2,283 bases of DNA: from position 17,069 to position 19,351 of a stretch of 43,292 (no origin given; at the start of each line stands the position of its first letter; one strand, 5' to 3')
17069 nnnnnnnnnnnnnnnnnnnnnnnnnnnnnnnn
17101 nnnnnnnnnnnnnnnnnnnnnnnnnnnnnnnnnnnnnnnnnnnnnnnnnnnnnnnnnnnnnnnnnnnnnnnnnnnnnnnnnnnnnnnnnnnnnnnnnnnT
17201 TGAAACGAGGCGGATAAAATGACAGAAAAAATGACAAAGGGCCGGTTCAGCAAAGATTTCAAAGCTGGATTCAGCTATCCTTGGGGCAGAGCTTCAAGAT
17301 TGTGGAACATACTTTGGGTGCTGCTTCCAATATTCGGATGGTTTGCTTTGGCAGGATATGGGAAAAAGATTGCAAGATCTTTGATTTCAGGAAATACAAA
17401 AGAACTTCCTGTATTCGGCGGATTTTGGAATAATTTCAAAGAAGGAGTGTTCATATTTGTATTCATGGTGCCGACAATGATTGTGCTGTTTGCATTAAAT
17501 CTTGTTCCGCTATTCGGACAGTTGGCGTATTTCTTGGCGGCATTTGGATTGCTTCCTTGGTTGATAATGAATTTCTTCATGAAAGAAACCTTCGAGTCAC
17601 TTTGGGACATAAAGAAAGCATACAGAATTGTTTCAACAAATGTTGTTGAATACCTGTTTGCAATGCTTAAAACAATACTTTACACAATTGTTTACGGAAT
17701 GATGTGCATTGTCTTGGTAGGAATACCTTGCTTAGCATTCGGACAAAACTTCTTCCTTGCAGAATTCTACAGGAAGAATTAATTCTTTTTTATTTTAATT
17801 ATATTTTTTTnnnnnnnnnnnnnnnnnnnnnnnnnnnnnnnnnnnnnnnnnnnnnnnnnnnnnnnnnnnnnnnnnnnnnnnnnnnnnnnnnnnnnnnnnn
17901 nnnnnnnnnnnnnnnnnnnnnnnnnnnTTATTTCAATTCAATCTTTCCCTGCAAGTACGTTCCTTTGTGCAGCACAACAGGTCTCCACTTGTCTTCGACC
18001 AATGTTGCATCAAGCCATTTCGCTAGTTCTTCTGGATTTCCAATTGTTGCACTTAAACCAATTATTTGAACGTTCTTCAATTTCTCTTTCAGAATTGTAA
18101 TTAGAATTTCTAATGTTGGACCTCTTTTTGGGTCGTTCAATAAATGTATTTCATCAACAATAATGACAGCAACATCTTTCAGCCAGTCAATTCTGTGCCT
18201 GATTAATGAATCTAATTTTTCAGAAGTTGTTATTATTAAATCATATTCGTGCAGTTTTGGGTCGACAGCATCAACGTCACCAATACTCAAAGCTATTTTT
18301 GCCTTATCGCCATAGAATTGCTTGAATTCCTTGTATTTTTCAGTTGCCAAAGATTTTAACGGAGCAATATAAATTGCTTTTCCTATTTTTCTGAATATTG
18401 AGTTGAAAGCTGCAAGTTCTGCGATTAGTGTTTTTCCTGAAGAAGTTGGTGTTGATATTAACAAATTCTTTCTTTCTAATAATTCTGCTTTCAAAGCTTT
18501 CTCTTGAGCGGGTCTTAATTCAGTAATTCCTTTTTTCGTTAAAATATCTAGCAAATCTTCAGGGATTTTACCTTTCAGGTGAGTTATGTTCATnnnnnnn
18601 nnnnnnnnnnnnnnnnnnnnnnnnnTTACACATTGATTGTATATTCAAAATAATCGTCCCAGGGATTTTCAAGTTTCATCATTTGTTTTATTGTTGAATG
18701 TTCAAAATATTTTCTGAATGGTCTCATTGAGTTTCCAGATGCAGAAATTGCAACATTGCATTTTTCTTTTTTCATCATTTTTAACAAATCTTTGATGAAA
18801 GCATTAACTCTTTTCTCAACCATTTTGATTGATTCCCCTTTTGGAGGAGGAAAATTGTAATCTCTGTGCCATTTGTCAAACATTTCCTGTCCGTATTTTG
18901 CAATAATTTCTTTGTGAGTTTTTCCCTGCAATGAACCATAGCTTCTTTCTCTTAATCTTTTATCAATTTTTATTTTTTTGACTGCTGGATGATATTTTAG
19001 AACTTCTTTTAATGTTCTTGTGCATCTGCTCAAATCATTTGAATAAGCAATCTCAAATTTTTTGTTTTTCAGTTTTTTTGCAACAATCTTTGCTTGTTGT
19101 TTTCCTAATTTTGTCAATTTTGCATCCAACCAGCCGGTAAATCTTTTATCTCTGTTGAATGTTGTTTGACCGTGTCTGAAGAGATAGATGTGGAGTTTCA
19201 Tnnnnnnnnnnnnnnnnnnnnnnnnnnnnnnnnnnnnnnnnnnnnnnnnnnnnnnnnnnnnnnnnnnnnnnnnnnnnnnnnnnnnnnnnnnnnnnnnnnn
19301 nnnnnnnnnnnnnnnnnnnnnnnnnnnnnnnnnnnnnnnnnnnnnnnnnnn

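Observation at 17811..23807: Dispersed family of ~120-nt elements with compensatory stem changes: candidate novel structured RNA or MITE-like element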

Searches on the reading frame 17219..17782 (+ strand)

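Call 12: search_protein_families(library=pfam, proteins=[window:17219-17782:+])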
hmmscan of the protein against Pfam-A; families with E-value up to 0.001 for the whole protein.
window:17219-17782:+ (187 aa): 1 family
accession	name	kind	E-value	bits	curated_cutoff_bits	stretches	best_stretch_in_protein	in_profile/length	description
PF13197.11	DUF4013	-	1.2e-09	38.7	26.9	1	32-167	4-167/168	Protein of unknown function (DUF4013)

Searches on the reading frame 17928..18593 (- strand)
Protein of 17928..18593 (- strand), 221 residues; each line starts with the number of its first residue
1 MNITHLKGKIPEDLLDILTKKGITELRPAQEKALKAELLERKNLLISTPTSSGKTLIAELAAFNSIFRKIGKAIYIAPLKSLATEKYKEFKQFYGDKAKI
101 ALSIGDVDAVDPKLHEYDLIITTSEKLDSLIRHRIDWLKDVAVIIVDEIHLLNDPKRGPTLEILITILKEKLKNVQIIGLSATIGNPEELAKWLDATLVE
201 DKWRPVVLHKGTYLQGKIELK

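Call 12: search_protein_families(library=pfam, proteins=[window:17928-18593:-])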
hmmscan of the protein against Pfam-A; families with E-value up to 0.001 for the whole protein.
window:17928-18593:- (221 aa): 3 families
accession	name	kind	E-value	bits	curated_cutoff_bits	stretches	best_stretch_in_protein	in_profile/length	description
PF00270.35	DEAD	-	3.2e-32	112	26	1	27-189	1-166/167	DEAD/DEAH box helicase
PF04851.21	ResIII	-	8.3e-18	65.3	22.5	1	25-184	3-162/164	Type III restriction enzyme, res subunit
PF22527.2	DEXQc_Suv3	-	2.9e-10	40.3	27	1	35-163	7-116/154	DEXQ-box helicase domain of Suv3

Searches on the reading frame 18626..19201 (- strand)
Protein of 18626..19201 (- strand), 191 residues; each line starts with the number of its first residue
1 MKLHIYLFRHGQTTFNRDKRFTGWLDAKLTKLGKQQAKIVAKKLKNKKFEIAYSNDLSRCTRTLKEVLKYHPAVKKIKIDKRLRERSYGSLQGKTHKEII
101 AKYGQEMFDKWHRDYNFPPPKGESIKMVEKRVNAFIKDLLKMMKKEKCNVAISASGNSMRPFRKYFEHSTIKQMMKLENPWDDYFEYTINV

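Call 12: search_protein_families(library=pfam, proteins=[window:18626-19201:-])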
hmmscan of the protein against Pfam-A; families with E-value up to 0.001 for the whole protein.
window:18626-19201:- (191 aa): 2 families
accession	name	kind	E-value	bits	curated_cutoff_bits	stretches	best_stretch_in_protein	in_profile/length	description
PF00300.27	His_Phos_1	-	4.1e-41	141.2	21.7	1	5-178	1-170/194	Histidine phosphatase superfamily (branch 1)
PF01591.24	6PF2K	-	0.00026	20.8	27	1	100-175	49-124/223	6-phosphofructo-2-kinase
